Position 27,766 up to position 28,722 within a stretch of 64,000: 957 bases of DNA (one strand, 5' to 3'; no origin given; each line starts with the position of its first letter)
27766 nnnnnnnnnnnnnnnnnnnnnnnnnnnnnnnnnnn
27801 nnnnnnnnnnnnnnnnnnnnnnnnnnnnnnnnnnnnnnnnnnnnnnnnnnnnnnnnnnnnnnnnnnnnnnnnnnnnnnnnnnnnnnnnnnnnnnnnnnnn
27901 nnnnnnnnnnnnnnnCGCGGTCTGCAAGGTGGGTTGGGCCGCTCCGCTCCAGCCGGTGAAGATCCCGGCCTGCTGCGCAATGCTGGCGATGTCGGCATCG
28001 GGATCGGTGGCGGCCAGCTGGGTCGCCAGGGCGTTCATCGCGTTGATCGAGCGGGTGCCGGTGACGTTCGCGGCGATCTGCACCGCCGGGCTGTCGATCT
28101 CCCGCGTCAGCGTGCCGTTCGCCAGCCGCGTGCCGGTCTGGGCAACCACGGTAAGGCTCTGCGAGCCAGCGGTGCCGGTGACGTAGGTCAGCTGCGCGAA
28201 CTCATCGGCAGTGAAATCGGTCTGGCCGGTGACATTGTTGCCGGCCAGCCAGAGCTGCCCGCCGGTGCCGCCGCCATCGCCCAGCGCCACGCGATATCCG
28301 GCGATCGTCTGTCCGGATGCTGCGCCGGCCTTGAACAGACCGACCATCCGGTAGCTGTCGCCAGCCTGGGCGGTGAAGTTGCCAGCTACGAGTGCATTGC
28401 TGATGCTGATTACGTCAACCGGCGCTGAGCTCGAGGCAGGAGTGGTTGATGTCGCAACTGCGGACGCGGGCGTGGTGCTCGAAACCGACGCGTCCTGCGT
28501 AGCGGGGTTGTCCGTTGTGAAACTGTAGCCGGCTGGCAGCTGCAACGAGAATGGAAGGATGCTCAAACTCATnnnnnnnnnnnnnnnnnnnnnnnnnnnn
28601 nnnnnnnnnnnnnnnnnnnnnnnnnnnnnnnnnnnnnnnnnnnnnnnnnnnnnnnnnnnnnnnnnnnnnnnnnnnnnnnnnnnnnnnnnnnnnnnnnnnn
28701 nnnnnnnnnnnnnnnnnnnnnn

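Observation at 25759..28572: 937-codon ORF made of five near-identical 156-aa units, with no family I can recognise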

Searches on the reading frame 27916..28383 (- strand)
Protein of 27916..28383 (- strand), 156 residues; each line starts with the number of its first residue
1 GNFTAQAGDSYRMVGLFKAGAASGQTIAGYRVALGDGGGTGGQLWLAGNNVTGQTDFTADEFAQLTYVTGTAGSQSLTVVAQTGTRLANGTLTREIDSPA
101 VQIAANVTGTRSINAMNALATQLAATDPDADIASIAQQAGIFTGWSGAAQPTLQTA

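Call 6: search_solved_structures(query=window:27916-28383:-, max_evalue=10)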
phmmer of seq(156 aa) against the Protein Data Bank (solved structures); distinct sequences matched with E-value up to 10: 6.
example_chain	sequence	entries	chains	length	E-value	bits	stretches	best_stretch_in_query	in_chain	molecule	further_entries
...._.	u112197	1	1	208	0.045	17.3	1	45-112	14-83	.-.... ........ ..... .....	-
2cde_A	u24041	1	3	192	0.1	16.2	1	45-112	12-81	INKT-TCR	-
2po6_C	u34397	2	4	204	0.13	15.8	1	45-112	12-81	NKT15 alpha-chain | NKT TCR Valpha24 chain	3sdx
3huj_E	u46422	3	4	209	0.14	15.8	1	45-112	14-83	NKT15 T cell receptor alpha-chain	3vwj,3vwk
2eyr_A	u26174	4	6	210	0.14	15.7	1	45-112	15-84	NKT12 | NKT15 | T cell receptor alpha variable 10, nkt tcr alpha chain fusion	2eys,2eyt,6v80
3tyf_A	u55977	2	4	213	0.14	15.7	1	45-112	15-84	iNKT Cell Receptor Alpha Chain | Invariant Natural Killer T Cell Receptor chain A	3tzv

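Call 8: search_protein_families(library=pfam, proteins=[window:27916-28383:-], max_evalue=10)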
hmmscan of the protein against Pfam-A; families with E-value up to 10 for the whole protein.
seq(156 aa): 1 family
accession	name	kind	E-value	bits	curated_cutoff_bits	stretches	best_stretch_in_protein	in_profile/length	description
PF10783.14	DUF2599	-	0.29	12.1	25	1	98-138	12-54/94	Protein of unknown function (DUF2599)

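Call 28: find_related_loci(query=A3, collection=genome_contigs, flank=10000)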
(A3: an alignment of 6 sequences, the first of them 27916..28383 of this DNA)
Query A3 (156 aa) in genome_contigs; peptide patterns used: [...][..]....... (x = any residue, [..] = any of these).
39 stretches matched a pattern; 24 encode a relative of the query (tblastn E <= 1e-3); 24 distinct loci.
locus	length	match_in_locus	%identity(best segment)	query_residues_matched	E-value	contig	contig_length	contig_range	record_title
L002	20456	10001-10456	80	1-155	2e-76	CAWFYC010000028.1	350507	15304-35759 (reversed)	MAG: uncultured Alphaproteobacteria bacterium isolate MFD06714.bin.1.129 genome assembly, contig: contig_45450, whole ge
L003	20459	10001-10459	64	1-155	4e-57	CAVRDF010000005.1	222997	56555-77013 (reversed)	MAG: uncultured Alphaproteobacteria bacterium isolate MFD01213.bin.2.33 genome assembly, contig: contig_48779, whole gen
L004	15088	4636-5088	62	1-155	5e-53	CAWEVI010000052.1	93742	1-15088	MAG: uncultured Alphaproteobacteria bacterium isolate MFD05521.bin.2.221 genome assembly, contig: contig_63374, whole ge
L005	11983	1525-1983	61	1-155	4e-49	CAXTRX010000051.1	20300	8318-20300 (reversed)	MAG TPA_asm: uncultured Acetobacteraceae bacterium isolate public_SRR14722041_metawrap_bin.1 genome assembly, contig: pu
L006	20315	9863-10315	64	1-155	7e-50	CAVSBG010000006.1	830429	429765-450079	MAG: uncultured Alphaproteobacteria bacterium isolate MFD05705.bin.1.194 genome assembly, contig: contig_38357, whole ge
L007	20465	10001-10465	61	1-155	9e-48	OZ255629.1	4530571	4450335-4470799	MAG: Acetobacteraceae bacterium isolate bf2755eb-3f0b-42ee-8b00-77430d29f614 genome assembly, chromosome: 1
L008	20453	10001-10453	64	1-155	4e-47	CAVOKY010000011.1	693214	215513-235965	MAG: uncultured Alphaproteobacteria bacterium isolate MFD00008.bin.2.133 genome assembly, contig: contig_33238, whole ge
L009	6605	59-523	59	1-155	6e-47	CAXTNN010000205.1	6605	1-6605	MAG TPA_asm: uncultured Acetobacteraceae bacterium isolate public_SRR14722166_metawrap_bin.1 genome assembly, contig: pu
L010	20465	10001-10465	60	1-155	5e-46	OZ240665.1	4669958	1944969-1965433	MAG: Acetobacteraceae bacterium isolate d3c8131d-1dcd-4663-b4fa-eff15097b5cf genome assembly, chromosome: 1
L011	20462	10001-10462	60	1-155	2e-45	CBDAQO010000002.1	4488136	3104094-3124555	MAG: Acetobacteraceae bacterium isolate 9dc8c409-be2f-4bcf-a586-99602b4c8b81 genome assembly, contig: contig_2, whole ge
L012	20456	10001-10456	57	1-155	7e-45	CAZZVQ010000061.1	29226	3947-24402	MAG: uncultured Acetobacteraceae bacterium isolate Green_P.bin.6 genome assembly, contig: NODE_91_length_29226_cov_9.529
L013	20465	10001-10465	54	1-155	2e-41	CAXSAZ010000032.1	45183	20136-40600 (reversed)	MAG: uncultured Acetobacteraceae bacterium isolate private_VT34_metawrap_bin.3 genome assembly, contig: private_VT34_met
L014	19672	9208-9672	54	1-155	5e-41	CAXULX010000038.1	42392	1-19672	MAG TPA_asm: uncultured Acetobacteraceae bacterium isolate public_SRR11456913_metawrap_bin.6 genome assembly, contig: pu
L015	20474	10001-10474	51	1-155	2e-40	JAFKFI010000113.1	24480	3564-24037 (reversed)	MAG: Alphaproteobacteria bacterium isolate SCN18_30_10_14_R2_B_67_12_A SCN18_30_10_14_R2_B_scaffold_1170, whole genome s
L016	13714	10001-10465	51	1-155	3e-40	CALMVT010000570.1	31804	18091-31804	MAG TPA_asm: uncultured Acetobacteraceae bacterium isolate SRR12240182_bin.11_CONCOCT_v1.1_MAG genome assembly, contig:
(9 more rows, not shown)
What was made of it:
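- The Roseicella aquatilis assembly is broken into 223- and 473-bp contigs at this gene (call 28). Related assemblies break at this gene (call 28).
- Tried and rejected: The narrower A3 worked (call 28).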

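Call 34: search_protein_families(library=pfam, proteins=[L007:5832-7736:-, L007:7515-8429:+, L007:11251-14721:-, L007:14723-15955:-, L013:6575-7468:-, L013:7472-8719:-, L013:11802-13109:+, L013:16420-17277:+, L003:7440-8843:-, L003:11683-12918:-], max_evalue=0.00001)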
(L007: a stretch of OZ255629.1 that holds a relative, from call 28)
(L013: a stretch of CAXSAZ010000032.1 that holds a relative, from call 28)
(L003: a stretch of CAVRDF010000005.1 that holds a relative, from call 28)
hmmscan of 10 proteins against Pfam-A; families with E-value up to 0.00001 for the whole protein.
L007:5832-7736:- (634 aa): 1 family
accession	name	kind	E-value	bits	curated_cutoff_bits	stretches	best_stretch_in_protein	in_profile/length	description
PF01019.26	G_glu_transpept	-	2.5e-132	442.8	27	1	124-613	2-509/512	Gamma-glutamyltranspeptidase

L007:7515-8429:+ (304 aa): 1 family
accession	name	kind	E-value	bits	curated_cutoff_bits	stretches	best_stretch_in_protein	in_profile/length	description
PF01522.26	Polysacc_deac_1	-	1.6e-14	54.3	23.1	1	73-178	16-121/124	Polysaccharide deacetylase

L007:11251-14721:- (1156 aa): 2 families
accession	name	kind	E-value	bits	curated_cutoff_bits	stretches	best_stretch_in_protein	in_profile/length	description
PF13514.12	AAA_27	-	3.3e-32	112.2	22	1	1-197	1-199/206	AAA domain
PF02463.25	SMC_N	-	2.9e-06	27.3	40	0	658-1147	135-206/220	RecF/RecN/SMC N terminal domain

L007:14723-15955:- (410 aa): 2 families
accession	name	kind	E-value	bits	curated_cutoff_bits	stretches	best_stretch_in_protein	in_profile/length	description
PF00149.33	Metallophos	-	4.2e-11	44.1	21.5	1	4-192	2-190/191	Calcineurin-like phosphoesterase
PF12850.12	Metallophos_2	-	1.5e-07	32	27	1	9-217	7-144/154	Calcineurin-like phosphoesterase superfamily domain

L013:6575-7468:- (297 aa): 1 family
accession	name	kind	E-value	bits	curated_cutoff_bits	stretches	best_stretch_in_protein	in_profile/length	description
PF00701.28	DHDPS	-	1.6e-46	158.8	22.1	1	4-291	2-286/289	Dihydrodipicolinate synthetase family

L013:7472-8719:- (415 aa): 1 family
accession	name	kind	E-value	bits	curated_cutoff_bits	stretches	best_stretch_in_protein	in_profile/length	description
PF07690.21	MFS_1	-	2.7e-38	132.2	33.4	2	31-262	2-234/347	Major Facilitator Superfamily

L013:11802-13109:+ (435 aa): 1 family
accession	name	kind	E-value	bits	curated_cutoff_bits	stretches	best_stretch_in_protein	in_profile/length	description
PF00815.25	Histidinol_dh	-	3.6e-134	448.3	27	1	18-420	8-411/411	Histidinol dehydrogenase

L013:16420-17277:+ (285 aa): 2 families
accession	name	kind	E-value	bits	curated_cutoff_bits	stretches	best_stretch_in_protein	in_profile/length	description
PF20434.5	BD-FAE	-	1.1e-14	54.9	26.8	1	83-170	14-106/215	BD-FAE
PF07859.19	Abhydrolase_3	-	3.8e-12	46.9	25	1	85-194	1-112/210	alpha/beta hydrolase fold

L003:7440-8843:- (467 aa): 1 family
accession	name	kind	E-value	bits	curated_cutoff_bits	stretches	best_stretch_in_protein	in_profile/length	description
PF01546.33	Peptidase_M20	-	6.1e-21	75.7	24.6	1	92-455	2-204/206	Peptidase family M20/M25/M40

L003:11683-12918:- (411 aa): 3 families
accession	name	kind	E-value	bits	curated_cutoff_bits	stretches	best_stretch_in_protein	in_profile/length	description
PF07690.21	MFS_1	-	5.1e-56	190.5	33.4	2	23-271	4-248/347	Major Facilitator Superfamily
PF00083.30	Sugar_tr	-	7.3e-17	61.8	22.3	2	53-191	44-188/452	Sugar (and other) transporter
PF12832.13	MFS_1_like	-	2.8e-08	33.6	25.2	1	25-384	9-372/373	MFS_1 like family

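Call 44: predict_structure(alignment_id=A2)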
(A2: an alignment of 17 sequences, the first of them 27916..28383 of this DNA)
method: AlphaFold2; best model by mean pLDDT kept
length: 156 residues; sequences in the alignment: 17
mean_pLDDT: 70.9   pTM: 0.67
mean pLDDT of the five models: 70.9, 69.8, 69.7, 68.7, 68.1
residues with pLDDT >= 90: 27; 70-90: 70; 50-70: 35; < 50: 24
segments of 3 or more residues with pLDDT < 50: 109-125, 141-146
pLDDT, mean of each block of 10 residues (from residue 1): 76 86 84 74 91 91 92 81 77 73 61 29 46 56 49 70
secondary structure, 60 per line:
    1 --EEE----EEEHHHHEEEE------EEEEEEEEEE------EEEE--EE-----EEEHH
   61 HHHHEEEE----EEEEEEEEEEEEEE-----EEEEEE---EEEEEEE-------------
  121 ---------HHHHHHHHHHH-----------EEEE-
elements in order: E3-5 E10-12 H13-16 E17-20 E27-36 E43-46 E56-58 H59-64 E65-68 E73-86 E92-97 E101-107 H130-140 E152-155
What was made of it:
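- Tried and rejected: With 17 sequences, the helical part was weak (pLDDT 29-56, call 44).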

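Call 47: search_protein_representatives(alignment_id=A2)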
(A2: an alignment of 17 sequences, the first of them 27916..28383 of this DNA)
Query: 17 sequences, 153 profile positions. Proteins with E-value up to 0.001 (for the whole library): 434; up to 1e-10: 218; up to 1e-30: 84. The best 150 are listed.
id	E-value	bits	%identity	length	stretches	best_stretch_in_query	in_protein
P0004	0.0e+00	1215.8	-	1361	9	1-152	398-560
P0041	2.8e-293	975.6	-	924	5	1-153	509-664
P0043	5.1e-285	948.7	-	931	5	1-153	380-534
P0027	6.1e-283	942.0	-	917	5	1-153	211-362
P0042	2.5e-257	858.8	-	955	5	1-153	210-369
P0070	1.7e-247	826.9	-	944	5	1-153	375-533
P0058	4.5e-242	809.3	-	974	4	1-153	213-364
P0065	3.8e-239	799.8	-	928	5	1-153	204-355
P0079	3.0e-234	783.9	-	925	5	1-153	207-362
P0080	6.7e-228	763.3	-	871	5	1-152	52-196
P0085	3.5e-219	735.0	-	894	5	3-151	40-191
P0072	1.1e-205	691.1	-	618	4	1-153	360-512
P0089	1.3e-202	681.1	-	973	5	1-152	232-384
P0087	2.8e-195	657.3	-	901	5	1-152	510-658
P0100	3.8e-174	588.7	-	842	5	1-152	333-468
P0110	6.6e-138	471.0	-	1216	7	1-152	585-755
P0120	1.5e-75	268.5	-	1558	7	1-152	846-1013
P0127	4.4e-60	218.3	-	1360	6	1-147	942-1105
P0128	8.7e-59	214.1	-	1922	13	11-89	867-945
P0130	1.1e-57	210.5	-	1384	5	1-152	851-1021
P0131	5.4e-57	208.3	-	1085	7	2-88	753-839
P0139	7.1e-48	178.7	-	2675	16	6-84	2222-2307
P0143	2.2e-44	167.3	-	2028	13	2-80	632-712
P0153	2.3e-40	154.3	-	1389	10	1-78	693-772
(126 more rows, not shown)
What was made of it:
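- The unit profile hits 434 representatives (call 47).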

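Call 49: fold_search(model_id=the predicted structure, library=pdb)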
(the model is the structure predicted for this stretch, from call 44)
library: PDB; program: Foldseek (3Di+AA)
matches with E <= 10: 1057; with E <= 0.001: 0
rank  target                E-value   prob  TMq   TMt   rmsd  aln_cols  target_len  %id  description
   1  9ijj_4J               2.2e-02  0.89  0.33  0.09   8.5       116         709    9  In situ structure of the central apparatus in mouse sperm axoneme. (released 2025-06-04)
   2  9m3b_B                2.3e-02  0.51  0.24  0.28   9.3       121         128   12  Crystal structure of the DgpB1/C1 protein from P581a substrate free form (released 2026-03-04)
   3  8qvc_B                2.3e-02  0.33  0.21  0.24   8.7       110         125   11  Deinococcus aerius TR0125 C-glucosyl deglycosidase (CGD), wild type crystal cryoprotected with glycerol (released 2024-05-29)
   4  5n4h                  3.1e-02  0.75  0.30  0.22   5.5       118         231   13  Crystal structure of the D109N mutant of the mouse alpha-Dystroglycan N-terminal region (released 2017-11-01)
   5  5n30                  3.1e-02  0.60  0.27  0.20   7.5       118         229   14  Crystal structure of the V72I mutant of the mouse alpha-Dystroglycan N-terminal region (released 2017-11-01)
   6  3sqb_C                3.5e-02  0.72  0.34  0.28   8.1       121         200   12  Structure of the major type 1 pilus subunit FimA bound to the FimC chaperone (released 2012-05-30)
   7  4wiq                  3.5e-02  0.57  0.27  0.20   7.5       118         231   14  The structure of Murine alpha-Dystroglycan T190M mutant N-terminal domain. (released 2015-05-13)
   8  6fq0_C                4.4e-02  0.25  0.26  0.21  10.0       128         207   10  Crystal structure of the CsuC-CsuA/B chaperone-subunit preassembly complex of the archaic chaperone-usher Csu pili of  (released 2018-09-26)
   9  7djl_B                5.0e-02  0.51  0.31  0.13   8.8       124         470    7  Structure of four truncated and mutated forms of quenching protein (released 2022-06-08)
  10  6gkd_M                5.6e-02  0.25  0.25  0.29  10.1       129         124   15  human NBD1 of CFTR in complex with nanobodies D12 and G3a (released 2019-06-19)
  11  7yag_C                6.3e-02  0.15  0.22  0.26  10.2       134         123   15  CryoEM structure of SPCA1a in E1-Ca-AMPPCP state subclass 1 (released 2023-03-22)
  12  7yld_I                6.7e-02  0.28  0.23  0.36   9.9       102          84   12  Two monobodies recognizing the conserved epitopes of SARS-CoV-2 N antigen applicable to the broad COVID-19 diagnosis (released 2024-04-24)
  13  5llk                  7.1e-02  0.63  0.31  0.23   5.6       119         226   15  Crystal structure of human alpha-dystroglycan (released 2017-07-12)
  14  4f8l                  7.1e-02  0.33  0.28  0.31  12.8       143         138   12  X-ray structure of PsaA from Yersinia pestis, in complex with galactose and AEBSF (released 2013-05-22)
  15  3sqb_A                7.1e-02  0.25  0.26  0.23   9.3       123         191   12  Structure of the major type 1 pilus subunit FimA bound to the FimC chaperone (released 2012-05-30)
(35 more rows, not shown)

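Call 50: search_protein_families(library=pfam, proteins=[P0128, P0139, P0143, P0153, P0131], max_evalue=0.001)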
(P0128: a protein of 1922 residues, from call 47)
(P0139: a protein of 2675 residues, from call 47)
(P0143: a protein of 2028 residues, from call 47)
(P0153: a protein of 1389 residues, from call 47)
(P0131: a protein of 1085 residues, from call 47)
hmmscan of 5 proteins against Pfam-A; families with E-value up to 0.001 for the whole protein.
P0128 (1922 aa): 3 families
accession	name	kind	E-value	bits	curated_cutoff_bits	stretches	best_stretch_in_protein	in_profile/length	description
PF16156.12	DUF4864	-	5e-12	46.6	27.1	0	1173-1226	54-109/117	Domain of unknown function (DUF4864)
PF17803.7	Cadherin_4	-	4.1e-09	37.3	25.1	0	623-679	10-65/71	Bacterial cadherin-like domain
PF18413.7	Neuraminidase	-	1.2e-08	35.3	25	0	807-840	15-55/171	Neuraminidase-like domain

P0139 (2675 aa): 5 families
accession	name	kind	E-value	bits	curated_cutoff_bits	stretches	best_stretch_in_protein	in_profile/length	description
PF05345.18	He_PIG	-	1e-96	318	24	7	1891-1983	2-95/96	Putative Ig domain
PF17803.7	Cadherin_4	-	2.6e-21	76.4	25.1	2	2203-2261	5-65/71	Bacterial cadherin-like domain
PF17963.7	Big_9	-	5.1e-21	75.8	23.6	0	2209-2277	1-69/89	Bacterial Ig domain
PF22352.2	K319L-like_PKD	-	3.8e-10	40.1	27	0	1528-1596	18-84/84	K319L-like, PKD domain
PF05510.18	Sarcoglycan_2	-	6.9e-05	23.1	24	0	1536-1567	28-59/95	Sarcoglycan alpha/epsilon N-terminal domain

P0143 (2028 aa): 3 families
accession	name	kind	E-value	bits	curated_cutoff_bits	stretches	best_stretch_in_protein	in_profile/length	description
PF15645.12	Tox-PLDMTX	-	3.4e-16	60.1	26.1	0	1948-1991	23-67/142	Dermonecrotoxin of the Papain-like fold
PF17803.7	Cadherin_4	-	8.1e-14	52.3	25.1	1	615-678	3-65/71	Bacterial cadherin-like domain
PF00353.25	HemolysinCabind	-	8.8e-07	29.2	23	1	286-320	1-35/36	RTX calcium-binding nonapeptide repeat (4 copies)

P0153 (1389 aa): 3 families
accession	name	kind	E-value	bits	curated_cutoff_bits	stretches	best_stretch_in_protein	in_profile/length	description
PF17803.7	Cadherin_4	-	4.7e-18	65.9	25.1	2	679-738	6-65/71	Bacterial cadherin-like domain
PF17963.7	Big_9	-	3.3e-13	50.8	23.6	0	685-739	1-53/89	Bacterial Ig domain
PF16184.11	Cadherin_3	-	6.6e-08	32.9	25.5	0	474-566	11-104/106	Cadherin-like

P0131 (1085 aa): 2 families
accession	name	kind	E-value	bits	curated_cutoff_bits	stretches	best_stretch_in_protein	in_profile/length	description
PF22211.2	Tsi3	-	1.5e-05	25.8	26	0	765-815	42-94/111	Type six secretion immunity 3 domain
PF23140.1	Gp80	-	0.00046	21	27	0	757-794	64-102/128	Podophage GP4 fiber I protein gp80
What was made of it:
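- Of the five such proteins scanned, four meet Pfam Cadherin_4, two also meet Big_9, one meets He_PIG, and one carries RTX HemolysinCabind (call 50). The relatives of the beta-module are giant adhesin-like proteins, one with RTX repeats (call 50).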

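Call 51: search_protein_families(library=pfam, alignment_id=A2, max_evalue=1)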
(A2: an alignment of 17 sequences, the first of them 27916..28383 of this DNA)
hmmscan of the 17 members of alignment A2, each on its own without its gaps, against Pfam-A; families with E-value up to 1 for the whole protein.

A. member 1, window:27916-28383:- (156 aa): 1 family
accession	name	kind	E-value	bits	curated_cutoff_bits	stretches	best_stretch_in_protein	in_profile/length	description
PF10783.14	DUF2599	-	0.29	12.1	25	0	98-138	12-54/94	Protein of unknown function (DUF2599)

B. families by the number of members that match (of 17 scanned): 6 families
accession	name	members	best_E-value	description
PF01189.24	Methyltr_RsmB-F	1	0.023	16S rRNA methyltransferase RsmB/F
PF23494.1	bPH_10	1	0.04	YqeB-like bacterial PH domain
PF22211.2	Tsi3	1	0.096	Type six secretion immunity 3 domain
PF11657.13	Activator-TraM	1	0.11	Transcriptional activator TraM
PF09923.14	DUF2155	1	0.26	Uncharacterized protein conserved in bacteria (DUF2155)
PF10783.14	DUF2599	1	0.29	Protein of unknown function (DUF2599)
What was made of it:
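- On Pfam Cadherin_4 / Big_9 / He_PIG (bacterial cadherin-like Ig modules): A single unit and 17 diverse units give no hit to these models, even at E<=1 (calls 8, 51).
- Closest known: Bacterial cadherin-like / Ig-like modules. Different: The window's units do not reach any of these models, even at E<=1 (calls 8, 51).
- The units themselves do not reach any Pfam threshold (calls 8, 51).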

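Call 52: search_protein_families(library=phrogs, proteins=[window:27916-28383:-], max_evalue=0.01)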
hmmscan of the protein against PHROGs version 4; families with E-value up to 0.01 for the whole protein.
window:27916-28383:- (156 aa): 0 families

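Call 69: search_solved_structures(query=A2, max_evalue=5, show_alignments=2)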
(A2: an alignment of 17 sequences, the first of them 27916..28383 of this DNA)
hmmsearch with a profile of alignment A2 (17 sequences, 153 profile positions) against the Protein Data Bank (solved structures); distinct sequences matched with E-value up to 5: 7.
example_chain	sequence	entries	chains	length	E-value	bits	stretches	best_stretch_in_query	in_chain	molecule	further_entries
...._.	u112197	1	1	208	0.033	17.3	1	42-109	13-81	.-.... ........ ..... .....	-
2cde_A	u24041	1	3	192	0.21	14.7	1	42-109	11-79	INKT-TCR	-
2eyr_A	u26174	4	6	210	0.24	14.5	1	42-109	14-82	NKT12 | NKT15 | T cell receptor alpha variable 10, nkt tcr alpha chain fusion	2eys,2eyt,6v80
2po6_C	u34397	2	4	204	0.24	14.5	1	42-109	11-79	NKT15 alpha-chain | NKT TCR Valpha24 chain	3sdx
3huj_E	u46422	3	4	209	0.24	14.5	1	42-109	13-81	NKT15 T cell receptor alpha-chain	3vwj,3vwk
3tyf_A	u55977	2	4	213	0.25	14.4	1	42-109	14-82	iNKT Cell Receptor Alpha Chain | Invariant Natural Killer T Cell Receptor chain A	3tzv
8qoh_B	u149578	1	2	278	0.52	13.4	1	39-116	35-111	kinetochore protein KKT14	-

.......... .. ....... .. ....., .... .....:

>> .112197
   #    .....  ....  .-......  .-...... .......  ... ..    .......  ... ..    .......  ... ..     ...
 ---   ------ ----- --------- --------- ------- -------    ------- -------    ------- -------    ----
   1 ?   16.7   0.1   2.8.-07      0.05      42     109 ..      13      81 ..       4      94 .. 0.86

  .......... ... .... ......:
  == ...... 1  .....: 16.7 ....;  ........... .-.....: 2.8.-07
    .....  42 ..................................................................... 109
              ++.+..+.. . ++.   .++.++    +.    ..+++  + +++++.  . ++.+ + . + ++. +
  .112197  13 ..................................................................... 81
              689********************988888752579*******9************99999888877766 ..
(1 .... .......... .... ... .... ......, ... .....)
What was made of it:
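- Tried and rejected: Single-unit and profile searches gave only TCR V-alpha chains at E>=0.03 (calls 6, 69).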

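Call 71: search_protein_families(library=pfam, proteins=[P0110, P0120, P0127, P0130], max_evalue=0.01)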
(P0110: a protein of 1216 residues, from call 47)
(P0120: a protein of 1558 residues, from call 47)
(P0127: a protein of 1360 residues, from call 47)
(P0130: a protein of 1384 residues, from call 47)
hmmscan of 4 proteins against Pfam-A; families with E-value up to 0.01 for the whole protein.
P0110 (1216 aa): 1 family
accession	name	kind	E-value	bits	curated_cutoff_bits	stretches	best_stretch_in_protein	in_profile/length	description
PF21641.3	NarE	-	0.00023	21.9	27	0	272-319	25-71/120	NarE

P0120 (1558 aa): 0 families

P0127 (1360 aa): 0 families

P0130 (1384 aa): 0 families

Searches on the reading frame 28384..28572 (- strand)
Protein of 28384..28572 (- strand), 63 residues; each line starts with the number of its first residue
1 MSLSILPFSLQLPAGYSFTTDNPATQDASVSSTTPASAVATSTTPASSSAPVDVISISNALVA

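Call 8: search_protein_families(library=pfam, proteins=[window:28384-28572:-], max_evalue=10)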
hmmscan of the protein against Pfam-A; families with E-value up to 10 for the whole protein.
seq(63 aa): 2 families
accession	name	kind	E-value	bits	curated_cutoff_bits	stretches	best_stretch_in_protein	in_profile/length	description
PF06776.18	IalB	-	0.076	13.6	22.1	1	5-44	49-88/131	Invasion associated locus B (IalB) protein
PF21827.1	New_glue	-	0.76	10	31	1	19-49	36-66/94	New glue protein family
